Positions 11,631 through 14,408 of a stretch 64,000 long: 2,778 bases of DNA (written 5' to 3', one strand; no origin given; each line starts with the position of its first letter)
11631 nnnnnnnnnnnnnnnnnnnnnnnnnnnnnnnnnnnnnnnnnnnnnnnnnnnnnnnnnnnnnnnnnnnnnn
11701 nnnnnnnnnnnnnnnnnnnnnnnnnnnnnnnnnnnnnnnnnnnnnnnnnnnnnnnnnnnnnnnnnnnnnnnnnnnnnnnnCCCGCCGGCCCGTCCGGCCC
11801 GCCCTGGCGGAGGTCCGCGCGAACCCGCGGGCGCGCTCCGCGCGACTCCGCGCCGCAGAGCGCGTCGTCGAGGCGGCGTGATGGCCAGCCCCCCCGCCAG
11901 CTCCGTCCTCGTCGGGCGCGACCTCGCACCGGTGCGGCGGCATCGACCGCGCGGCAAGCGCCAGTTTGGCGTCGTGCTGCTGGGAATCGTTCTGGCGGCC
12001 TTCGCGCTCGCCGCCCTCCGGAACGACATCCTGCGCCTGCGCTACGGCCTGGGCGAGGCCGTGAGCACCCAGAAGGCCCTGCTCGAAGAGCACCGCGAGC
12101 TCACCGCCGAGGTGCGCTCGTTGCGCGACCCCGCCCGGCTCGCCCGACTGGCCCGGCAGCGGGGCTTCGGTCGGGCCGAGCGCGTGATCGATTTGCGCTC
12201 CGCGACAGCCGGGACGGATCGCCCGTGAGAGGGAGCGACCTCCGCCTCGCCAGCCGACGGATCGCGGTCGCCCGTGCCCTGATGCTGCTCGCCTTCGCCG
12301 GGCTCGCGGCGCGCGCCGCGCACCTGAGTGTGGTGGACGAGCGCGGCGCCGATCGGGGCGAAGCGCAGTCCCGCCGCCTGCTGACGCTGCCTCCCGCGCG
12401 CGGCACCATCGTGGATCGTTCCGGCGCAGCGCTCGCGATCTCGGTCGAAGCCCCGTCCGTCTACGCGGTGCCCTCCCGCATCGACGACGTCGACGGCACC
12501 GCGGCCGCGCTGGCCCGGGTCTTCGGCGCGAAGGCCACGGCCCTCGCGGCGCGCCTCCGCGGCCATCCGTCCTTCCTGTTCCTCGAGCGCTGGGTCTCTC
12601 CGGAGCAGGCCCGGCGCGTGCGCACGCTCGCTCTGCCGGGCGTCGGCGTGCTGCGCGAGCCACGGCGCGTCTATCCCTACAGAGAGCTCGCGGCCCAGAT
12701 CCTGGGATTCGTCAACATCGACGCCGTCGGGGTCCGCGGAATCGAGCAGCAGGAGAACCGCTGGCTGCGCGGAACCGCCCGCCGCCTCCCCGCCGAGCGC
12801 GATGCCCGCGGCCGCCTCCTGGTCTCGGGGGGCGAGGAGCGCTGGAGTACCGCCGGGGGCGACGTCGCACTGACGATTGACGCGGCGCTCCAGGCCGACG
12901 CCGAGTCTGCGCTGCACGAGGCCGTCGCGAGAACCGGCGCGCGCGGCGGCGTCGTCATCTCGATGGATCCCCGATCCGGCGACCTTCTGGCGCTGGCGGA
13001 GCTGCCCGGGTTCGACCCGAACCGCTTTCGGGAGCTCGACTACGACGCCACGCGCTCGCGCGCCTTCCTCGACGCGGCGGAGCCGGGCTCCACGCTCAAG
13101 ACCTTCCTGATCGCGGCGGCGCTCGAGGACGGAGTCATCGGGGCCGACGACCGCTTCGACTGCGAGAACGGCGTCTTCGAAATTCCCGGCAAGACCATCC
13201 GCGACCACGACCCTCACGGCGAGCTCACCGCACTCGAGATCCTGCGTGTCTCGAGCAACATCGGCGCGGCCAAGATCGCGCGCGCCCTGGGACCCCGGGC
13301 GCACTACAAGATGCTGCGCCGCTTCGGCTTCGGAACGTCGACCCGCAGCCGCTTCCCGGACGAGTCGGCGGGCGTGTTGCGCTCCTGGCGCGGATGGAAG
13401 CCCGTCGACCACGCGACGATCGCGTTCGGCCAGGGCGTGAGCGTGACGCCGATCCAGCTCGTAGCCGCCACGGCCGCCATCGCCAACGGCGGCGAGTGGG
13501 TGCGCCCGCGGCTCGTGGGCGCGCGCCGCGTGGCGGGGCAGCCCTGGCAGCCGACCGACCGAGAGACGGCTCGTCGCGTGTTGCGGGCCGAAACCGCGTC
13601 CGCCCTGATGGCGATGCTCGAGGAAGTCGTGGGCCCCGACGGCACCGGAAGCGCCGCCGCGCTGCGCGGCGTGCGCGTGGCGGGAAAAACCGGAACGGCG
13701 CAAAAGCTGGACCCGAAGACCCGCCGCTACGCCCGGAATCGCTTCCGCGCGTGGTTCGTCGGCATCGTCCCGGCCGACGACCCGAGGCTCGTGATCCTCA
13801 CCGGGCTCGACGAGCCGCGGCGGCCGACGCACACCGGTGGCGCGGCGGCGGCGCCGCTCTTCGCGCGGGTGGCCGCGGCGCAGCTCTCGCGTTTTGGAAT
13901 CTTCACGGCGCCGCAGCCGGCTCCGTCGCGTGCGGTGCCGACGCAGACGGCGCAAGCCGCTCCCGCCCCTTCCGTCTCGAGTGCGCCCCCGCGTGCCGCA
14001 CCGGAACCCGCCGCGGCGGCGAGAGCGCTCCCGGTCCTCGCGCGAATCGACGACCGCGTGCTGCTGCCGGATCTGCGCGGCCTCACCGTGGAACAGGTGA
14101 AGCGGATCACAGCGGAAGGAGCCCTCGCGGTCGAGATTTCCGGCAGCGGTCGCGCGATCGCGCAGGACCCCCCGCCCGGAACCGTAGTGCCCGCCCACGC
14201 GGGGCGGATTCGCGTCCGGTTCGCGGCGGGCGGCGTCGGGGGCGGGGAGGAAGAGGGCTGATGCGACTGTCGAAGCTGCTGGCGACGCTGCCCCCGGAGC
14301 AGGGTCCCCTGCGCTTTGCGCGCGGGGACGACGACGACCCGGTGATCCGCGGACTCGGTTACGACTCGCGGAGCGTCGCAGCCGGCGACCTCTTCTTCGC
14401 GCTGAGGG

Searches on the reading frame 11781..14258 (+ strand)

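Call 65: search_protein_families(library=pfam, proteins=[window:11781-14258:+], max_evalue=0.0001)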
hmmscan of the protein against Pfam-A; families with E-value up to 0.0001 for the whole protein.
window:11781-14258:+ (826 aa): 4 families
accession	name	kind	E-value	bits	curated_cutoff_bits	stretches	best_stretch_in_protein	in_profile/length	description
PF00905.27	Transpeptidase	-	5e-70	236.5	22.1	1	390-697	1-297/299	Penicillin binding protein transpeptidase domain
PF03717.20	PBP_dimer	-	5.7e-17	63.1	24.4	1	203-347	2-176/180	Penicillin-binding Protein dimerisation domain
PF03793.24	PASTA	-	1.2e-07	32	23.2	1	761-812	2-60/64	PASTA domain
PF21922.1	PBP_dimer_2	-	5.7e-05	23.7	27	0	295-339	24-67/83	Penicillin binding protein A dimerisation domain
